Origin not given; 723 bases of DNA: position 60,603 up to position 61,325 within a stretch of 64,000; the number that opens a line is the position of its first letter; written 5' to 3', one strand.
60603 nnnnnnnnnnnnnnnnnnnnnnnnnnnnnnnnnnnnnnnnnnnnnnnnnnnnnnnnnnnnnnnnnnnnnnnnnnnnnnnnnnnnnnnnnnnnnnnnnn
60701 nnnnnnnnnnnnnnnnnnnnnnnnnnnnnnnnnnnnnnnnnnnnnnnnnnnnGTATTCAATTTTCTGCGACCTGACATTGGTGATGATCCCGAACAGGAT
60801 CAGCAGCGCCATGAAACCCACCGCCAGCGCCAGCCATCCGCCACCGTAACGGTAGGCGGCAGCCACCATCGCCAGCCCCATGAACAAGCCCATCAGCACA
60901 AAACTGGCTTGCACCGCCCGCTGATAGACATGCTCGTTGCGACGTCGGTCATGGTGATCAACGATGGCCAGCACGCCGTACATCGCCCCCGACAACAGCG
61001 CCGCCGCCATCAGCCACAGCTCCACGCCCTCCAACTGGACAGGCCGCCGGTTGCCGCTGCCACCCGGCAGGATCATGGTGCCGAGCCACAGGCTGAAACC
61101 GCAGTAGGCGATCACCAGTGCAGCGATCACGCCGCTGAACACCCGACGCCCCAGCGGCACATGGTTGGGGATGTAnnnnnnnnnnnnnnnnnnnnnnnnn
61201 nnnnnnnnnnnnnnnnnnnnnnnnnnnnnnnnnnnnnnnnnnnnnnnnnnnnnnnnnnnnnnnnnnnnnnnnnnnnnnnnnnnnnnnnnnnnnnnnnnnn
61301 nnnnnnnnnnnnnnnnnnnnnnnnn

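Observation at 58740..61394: Tandem triplication of an unusual fusion: CPCC four-Cys ribbon + 4TM module with conserved cytoplasmic DH[YH]DxRxNE loop and C-terminal Tyr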

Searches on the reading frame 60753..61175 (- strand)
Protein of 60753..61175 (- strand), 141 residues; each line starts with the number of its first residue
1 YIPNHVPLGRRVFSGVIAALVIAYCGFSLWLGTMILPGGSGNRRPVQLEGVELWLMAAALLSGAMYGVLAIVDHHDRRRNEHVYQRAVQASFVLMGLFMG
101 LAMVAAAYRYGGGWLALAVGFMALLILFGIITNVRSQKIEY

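Call 38: search_protein_representatives(alignment_id=A3)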
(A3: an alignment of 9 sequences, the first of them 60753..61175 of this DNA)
Query: 9 sequences, 141 profile positions. Proteins with E-value up to 0.001 (for the whole library): 574; up to 1e-10: 336; up to 1e-30: 8. The best 150 are listed.
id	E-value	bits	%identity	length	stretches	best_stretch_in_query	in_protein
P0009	1.1e-57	210.1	-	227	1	1-141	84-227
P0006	3.5e-56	205.2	-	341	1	1-141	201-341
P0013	2.7e-51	189.4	-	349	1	1-141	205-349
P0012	2.4e-47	176.6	-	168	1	22-141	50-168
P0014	3.6e-45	169.5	-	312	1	1-138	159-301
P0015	8.3e-44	165.1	-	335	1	1-135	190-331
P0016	1.0e-37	145.3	-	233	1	1-139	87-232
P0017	1.1e-33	132.3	-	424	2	2-108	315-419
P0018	4.3e-24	101.2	-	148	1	1-106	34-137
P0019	8.5e-23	97.0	-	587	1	1-135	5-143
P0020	1.6e-22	96.2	-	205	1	1-115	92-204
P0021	2.8e-22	95.3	-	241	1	1-127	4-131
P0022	6.4e-22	94.2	-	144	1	1-112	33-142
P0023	8.2e-22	93.8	-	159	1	1-135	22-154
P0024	9.2e-22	93.7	-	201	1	1-108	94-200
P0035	2.4e-20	89.0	-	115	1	2-107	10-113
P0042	1.2e-19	86.8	-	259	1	1-107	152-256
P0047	3.2e-19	85.4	-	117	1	1-108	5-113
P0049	4.7e-19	84.9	-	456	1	1-123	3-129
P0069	2.7e-18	82.4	-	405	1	1-106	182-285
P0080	8.0e-18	80.9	-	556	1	1-107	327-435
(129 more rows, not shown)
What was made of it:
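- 60753..61175 (-): Membrane module of C, from YIPN through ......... (60933-60959) to the C-terminal KIEY. The profile built from this region finds 574 clusters (call 38).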

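Call 41: search_protein_families(library=pfam, proteins=[P0018, P0022, P0035, P0047, P0019, P0049, P0042, P0069, P0080, P0020], max_evalue=0.01)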
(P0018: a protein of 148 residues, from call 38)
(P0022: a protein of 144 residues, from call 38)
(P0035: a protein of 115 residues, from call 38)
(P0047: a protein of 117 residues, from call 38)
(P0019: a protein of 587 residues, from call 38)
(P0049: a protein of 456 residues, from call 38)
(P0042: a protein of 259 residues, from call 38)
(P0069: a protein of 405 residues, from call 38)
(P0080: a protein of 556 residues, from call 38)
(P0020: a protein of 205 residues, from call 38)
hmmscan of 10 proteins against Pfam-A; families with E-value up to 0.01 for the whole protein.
P0018 (148 aa): 1 family
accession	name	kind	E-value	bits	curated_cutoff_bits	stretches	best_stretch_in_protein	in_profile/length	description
PF06197.19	DUF998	-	0.00025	21.2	30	1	51-134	77-154/184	Protein of unknown function (DUF998)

P0022 (144 aa): 1 family
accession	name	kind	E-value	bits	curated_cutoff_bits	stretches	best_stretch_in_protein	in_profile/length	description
PF06197.19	DUF998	-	0.0038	17.3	30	1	39-140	66-154/184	Protein of unknown function (DUF998)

P0035 (115 aa): 0 families

P0047 (117 aa): 1 family
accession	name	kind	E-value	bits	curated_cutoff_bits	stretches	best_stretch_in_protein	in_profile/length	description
PF04290.18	DctQ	-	0.002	18.5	28.3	1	11-77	59-123/132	Tripartite ATP-independent periplasmic transporters, DctQ component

P0019 (587 aa): 0 families

P0049 (456 aa): 0 families

P0042 (259 aa): 5 families
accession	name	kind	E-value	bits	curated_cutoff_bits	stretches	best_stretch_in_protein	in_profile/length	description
PF13453.11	Zn_ribbon_TFIIB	-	8.6e-17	60.7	22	2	67-103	2-38/41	Transcription factor zinc-finger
PF06197.19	DUF998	-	1.8e-05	24.9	30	1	172-258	80-156/184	Protein of unknown function (DUF998)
PF07191.17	Zn_ribbon_6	-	0.0017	18.7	25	0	2-93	2-58/67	Double zinc ribbon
PF03994.20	DUF350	-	0.0028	18.1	26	1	166-255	10-85/133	Domain of Unknown Function (DUF350)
PF20479.3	TMEM128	-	0.0099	16.8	23.9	0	169-253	9-96/124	TMEM128 protein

P0069 (405 aa): 1 family
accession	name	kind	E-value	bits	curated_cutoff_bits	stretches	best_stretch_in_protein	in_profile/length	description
PF06653.16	Claudin_3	-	0.0031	18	28.7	0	226-289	89-147/163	Tight junction protein, Claudin-like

P0080 (556 aa): 0 families

P0020 (205 aa): 1 family
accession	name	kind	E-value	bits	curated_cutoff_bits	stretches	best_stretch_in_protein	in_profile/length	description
PF13559.11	DUF4129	-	0.0052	17.3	24.8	1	42-96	7-55/69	Domain of unknown function (DUF4129)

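Call 44: find_encoding_contigs(protein=P0018, flank=6000, max_places=4)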
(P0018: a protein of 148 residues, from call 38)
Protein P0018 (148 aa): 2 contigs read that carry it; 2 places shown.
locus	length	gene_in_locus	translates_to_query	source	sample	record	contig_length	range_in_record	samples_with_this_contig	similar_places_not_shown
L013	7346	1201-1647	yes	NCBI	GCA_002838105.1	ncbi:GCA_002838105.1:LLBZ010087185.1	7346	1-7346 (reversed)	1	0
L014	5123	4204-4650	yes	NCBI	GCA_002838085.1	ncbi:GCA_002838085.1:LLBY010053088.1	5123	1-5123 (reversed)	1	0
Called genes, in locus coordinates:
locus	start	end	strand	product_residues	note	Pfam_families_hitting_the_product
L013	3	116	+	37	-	?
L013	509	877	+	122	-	PF13115:YtkA (weak)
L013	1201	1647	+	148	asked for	-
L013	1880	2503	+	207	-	-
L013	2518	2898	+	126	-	-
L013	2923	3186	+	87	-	-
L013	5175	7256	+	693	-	-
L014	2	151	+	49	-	?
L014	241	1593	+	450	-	PF07690:MFS_1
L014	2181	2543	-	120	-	PF02311:AraC_binding (weak), PF07883:Cupin_2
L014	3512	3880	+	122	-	PF13115:YtkA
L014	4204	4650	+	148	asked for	-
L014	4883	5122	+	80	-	?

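Call 48: search_protein_families(library=pfam, alignment_id=A5, max_evalue=0.001)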
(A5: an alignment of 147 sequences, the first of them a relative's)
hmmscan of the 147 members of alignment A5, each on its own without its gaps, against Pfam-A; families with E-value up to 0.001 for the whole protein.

A. member 1, P0018 (148 aa): 1 family
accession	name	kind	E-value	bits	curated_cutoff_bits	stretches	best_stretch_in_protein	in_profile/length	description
PF06197.19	DUF998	-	0.00025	21.2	30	0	51-134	77-154/184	Protein of unknown function (DUF998)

B. families by the number of members that match (of 147 scanned): 18 families
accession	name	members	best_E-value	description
PF06197.19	DUF998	8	1.3e-05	Protein of unknown function (DUF998)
PF14206.11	Cys_rich_CPCC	4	5.7e-13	Cysteine-rich CPCC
PF04290.18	DctQ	3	3.3e-05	Tripartite ATP-independent periplasmic transporters, DctQ component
PF00641.23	Zn_ribbon_RanBP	2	3.2e-06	Zn-finger in Ran binding protein and others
PF13347.12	MFS_2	2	0.00052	MFS/sugar transport protein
PF13453.11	Zn_ribbon_TFIIB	1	8.6e-17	Transcription factor zinc-finger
PF13248.11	Zn_ribbon_3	1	1.3e-05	zinc-ribbon domain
PF12773.13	DZR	1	4.2e-05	Double zinc ribbon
PF07690.21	MFS_1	1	5.2e-05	Major Facilitator Superfamily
PF01578.25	Cytochrom_C_asm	1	0.00012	Cytochrome C assembly protein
PF03994.20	DUF350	1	0.00018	Domain of Unknown Function (DUF350)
PF04893.22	Yip1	1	0.00021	Yip1 domain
PF19779.4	DUF6264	1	0.00034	Family of unknown function (DUF6264)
PF13717.11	Zn_ribbon_4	1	0.00038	zinc-ribbon domain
PF10277.15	Frag1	1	0.00043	Frag1/DRAM/Sfk1 family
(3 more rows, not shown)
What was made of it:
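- N-terminal extensions vary and include other zinc ribbons: TFIIB-type, RanBP, DZR, Zn_ribbon_3 and Zn_ribbon_4 (calls 41, 48).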

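Call 49: find_related_loci(query=A5, collection=genome_contigs, flank=6000)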
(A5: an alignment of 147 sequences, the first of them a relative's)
Query A5 (148 aa) in genome_contigs; peptide patterns used: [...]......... (x = any residue, [..] = any of these).
236 stretches matched a pattern; 191 encode a relative of the query (tblastn E <= 1e-3); the best 80 are kept; 80 distinct loci.
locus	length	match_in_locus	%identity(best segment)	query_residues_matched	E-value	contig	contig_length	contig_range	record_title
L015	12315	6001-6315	70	34-138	7e-49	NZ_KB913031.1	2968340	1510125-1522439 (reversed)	Methylophilus sp. 42 Met42DRAFT_scaffold1.1, whole genome shotgun sequence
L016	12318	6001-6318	70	33-138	8e-49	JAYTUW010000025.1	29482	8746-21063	MAG: Sideroxydans sp. isolate GFS_5629 GFS_5629_24, whole genome shotgun sequence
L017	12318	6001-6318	65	33-138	1e-48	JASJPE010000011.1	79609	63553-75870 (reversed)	MAG: Thiobacillus sp. isolate MAG_149 NODE_192_length_79609_cov_19.244475, whole genome shotgun sequence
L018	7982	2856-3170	68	34-138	2e-47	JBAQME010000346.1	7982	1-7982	MAG: Methylotenera sp. isolate MFD12022_ilm_asm_bin7 k127_23045, whole genome shotgun sequence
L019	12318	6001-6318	68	33-138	1e-47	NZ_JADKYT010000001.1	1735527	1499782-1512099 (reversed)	Methylophilus sp. QUAN QUAN_scaffold1, whole genome shotgun sequence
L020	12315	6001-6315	66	34-138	3e-47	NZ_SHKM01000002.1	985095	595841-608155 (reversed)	Azospira oryzae strain DSM 21223 Ga0310491_12, whole genome shotgun sequence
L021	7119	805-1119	66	33-137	6e-47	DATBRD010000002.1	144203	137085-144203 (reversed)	MAG TPA_asm: Methylobacter sp. isolate SMAG_U4120 k141_264072, whole genome shotgun sequence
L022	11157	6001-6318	66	33-138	5e-47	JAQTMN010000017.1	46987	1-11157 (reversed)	MAG: Sulfuricella sp. isolate STA_41 NODE_1463_length_46987_cov_23.843278_Sandtown_A, whole genome shotgun sequence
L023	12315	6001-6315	67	34-138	8e-47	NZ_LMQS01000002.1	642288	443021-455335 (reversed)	Methylophilus sp. Leaf416 contig_2, whole genome shotgun sequence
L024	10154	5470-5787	64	33-138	3e-46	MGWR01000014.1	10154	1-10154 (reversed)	MAG: Gallionellales bacterium GWA2_60_142 gwa2_scaffold_18200, whole genome shotgun sequence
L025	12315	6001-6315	64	34-138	1e-45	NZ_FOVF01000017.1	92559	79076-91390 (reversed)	Dokdonella immobilis strain CGMCC 1.7659, whole genome shotgun sequence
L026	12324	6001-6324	61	31-138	5e-45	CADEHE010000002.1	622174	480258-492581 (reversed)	MAG: uncultured proteobacterium isolate Proteobacteria sp. RBC049 genome assembly, contig: MAG049_2, whole genome shotgu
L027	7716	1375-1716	60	20-138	3e-45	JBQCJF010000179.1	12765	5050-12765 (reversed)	MAG: Luteimonas sp. isolate bin928 k141_550469, whole genome shotgun sequence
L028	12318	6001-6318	62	33-138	1e-44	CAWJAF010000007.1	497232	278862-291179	MAG: uncultured proteobacterium isolate MFD04651.bin.2.91 genome assembly, contig: contig_2999, whole genome shotgun seq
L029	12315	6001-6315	67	34-138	4e-46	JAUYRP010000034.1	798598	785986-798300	MAG: Methylophilus sp. isolate C5_maxbin.038 C5_k141_87726, whole genome shotgun sequence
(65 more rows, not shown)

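Call 54: search_protein_families(library=pfam, alignment_id=A6, max_evalue=0.0001)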
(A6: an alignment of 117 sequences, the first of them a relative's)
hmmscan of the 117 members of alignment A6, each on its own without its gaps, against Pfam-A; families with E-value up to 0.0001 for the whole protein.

A. member 1, L015:5516-5932:+ (138 aa): 1 family
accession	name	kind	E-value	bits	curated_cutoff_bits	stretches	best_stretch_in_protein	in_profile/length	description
PF06271.18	RDD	-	2.9e-12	47.5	24.1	1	13-126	2-136/137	RDD family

B. families by the number of members that match (of 117 scanned): 86 families (the first 25 are shown)
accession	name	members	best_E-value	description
PF01116.26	F_bP_aldolase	2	1.6e-94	Fructose-bisphosphate aldolase class-II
PF01544.23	CorA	2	2.1e-72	CorA-like Mg2+ transporter protein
PF07690.21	MFS_1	2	1.3e-44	Major Facilitator Superfamily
PF06961.18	DUF1294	2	1.2e-21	Protein of unknown function (DUF1294)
PF01734.28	Patatin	2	7.4e-18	Patatin-like phospholipase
PF00313.28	CSD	2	6.3e-12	'Cold-shock' DNA-binding domain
PF00583.31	Acetyltransf_1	2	3.9e-11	Acetyltransferase (GNAT) family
PF07719.23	TPR_2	2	1.8e-08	Tetratricopeptide repeat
PF13428.12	TPR_14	2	1.9e-08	Tetratricopeptide repeat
PF12832.13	MFS_1_like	2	9.6e-06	MFS_1 like family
PF01541.30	GIY-YIG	2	2.6e-05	GIY-YIG catalytic domain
PF02446.23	Glyco_hydro_77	1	5.5e-178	4-alpha-glucanotransferase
PF02515.22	CoA_transf_3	1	1.8e-127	CoA-transferase family III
PF00148.24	Oxidored_nitro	1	8.9e-109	Nitrogenase component 1 type Oxidoreductase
PF00916.26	Sulfate_transp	1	6.9e-102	Sulfate permease family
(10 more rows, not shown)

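Call 56: find_encoding_contigs(protein=P0015, flank=10000, max_places=3)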
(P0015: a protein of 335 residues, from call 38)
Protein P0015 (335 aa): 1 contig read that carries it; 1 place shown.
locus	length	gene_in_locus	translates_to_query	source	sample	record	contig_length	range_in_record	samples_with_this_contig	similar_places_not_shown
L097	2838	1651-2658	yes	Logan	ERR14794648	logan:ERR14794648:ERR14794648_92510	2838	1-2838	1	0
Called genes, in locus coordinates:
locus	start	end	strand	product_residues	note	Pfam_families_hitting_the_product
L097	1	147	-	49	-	?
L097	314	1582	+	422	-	PF06271:RDD, PF12796:Ank_2, PF13637:Ank_4 (faint), PF13857:Ank_5 (weak), PF00023:Ank, PF13606:Ank_3 (weak)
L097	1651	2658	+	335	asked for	PF14206:Cys_rich_CPCC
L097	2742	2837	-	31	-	?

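Call 57: find_encoding_contigs(protein=P0016, flank=10000, max_places=3)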
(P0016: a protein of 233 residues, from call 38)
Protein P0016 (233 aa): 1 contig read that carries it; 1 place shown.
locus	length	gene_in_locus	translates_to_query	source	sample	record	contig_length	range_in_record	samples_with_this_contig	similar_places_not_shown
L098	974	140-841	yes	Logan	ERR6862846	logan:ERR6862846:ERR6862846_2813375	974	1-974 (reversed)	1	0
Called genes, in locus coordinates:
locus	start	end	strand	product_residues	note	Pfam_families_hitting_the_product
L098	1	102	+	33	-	?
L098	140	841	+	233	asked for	PF14206:Cys_rich_CPCC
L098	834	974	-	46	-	?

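Call 62: search_protein_families(library=padloc, proteins=[P0018, P0022, P0035, P0047, P0019, P0080], max_evalue=0.01)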
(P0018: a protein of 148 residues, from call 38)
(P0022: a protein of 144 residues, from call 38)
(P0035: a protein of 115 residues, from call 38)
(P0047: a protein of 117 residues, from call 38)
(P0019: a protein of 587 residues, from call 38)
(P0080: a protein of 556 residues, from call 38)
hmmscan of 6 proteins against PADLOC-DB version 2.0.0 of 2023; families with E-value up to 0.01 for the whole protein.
P0018 (148 aa): 0 families

P0022 (144 aa): 0 families

P0035 (115 aa): 0 families

P0047 (117 aa): 0 families

P0019 (587 aa): 0 families

P0080 (556 aa): 0 families

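Call 63: search_protein_families(library=ncbifam, proteins=[P0018, P0022, P0035, P0047, P0019, P0080, P0049, P0020, P0024], max_evalue=0.01)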
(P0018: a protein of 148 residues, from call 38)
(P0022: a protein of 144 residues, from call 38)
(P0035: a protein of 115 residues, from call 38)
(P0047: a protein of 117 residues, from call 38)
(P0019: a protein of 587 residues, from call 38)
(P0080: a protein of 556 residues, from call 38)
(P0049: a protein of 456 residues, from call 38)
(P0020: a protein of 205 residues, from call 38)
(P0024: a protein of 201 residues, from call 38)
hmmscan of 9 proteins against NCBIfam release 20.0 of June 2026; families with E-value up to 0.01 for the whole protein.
P0018 (148 aa): 0 families

P0022 (144 aa): 0 families

P0035 (115 aa): 0 families

P0047 (117 aa): 0 families

P0019 (587 aa): 0 families

P0080 (556 aa): 1 family
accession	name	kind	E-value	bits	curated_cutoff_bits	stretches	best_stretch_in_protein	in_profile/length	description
NF041635.1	STM3941_fam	subfamily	3.8e-06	26.9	40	1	166-307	12-153/157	STM3941 family protein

P0049 (456 aa): 0 families

P0020 (205 aa): 0 families

P0024 (201 aa): 0 families

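Call 75: find_encoding_contigs(protein=P0014, flank=10000, max_places=3)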
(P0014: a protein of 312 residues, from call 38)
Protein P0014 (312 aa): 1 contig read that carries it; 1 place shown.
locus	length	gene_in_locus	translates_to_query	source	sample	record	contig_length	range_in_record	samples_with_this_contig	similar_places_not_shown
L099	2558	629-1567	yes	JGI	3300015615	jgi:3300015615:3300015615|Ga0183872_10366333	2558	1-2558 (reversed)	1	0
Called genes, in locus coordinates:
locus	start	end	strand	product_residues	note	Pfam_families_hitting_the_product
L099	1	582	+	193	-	?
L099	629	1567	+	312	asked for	PF14206:Cys_rich_CPCC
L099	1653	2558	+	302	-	?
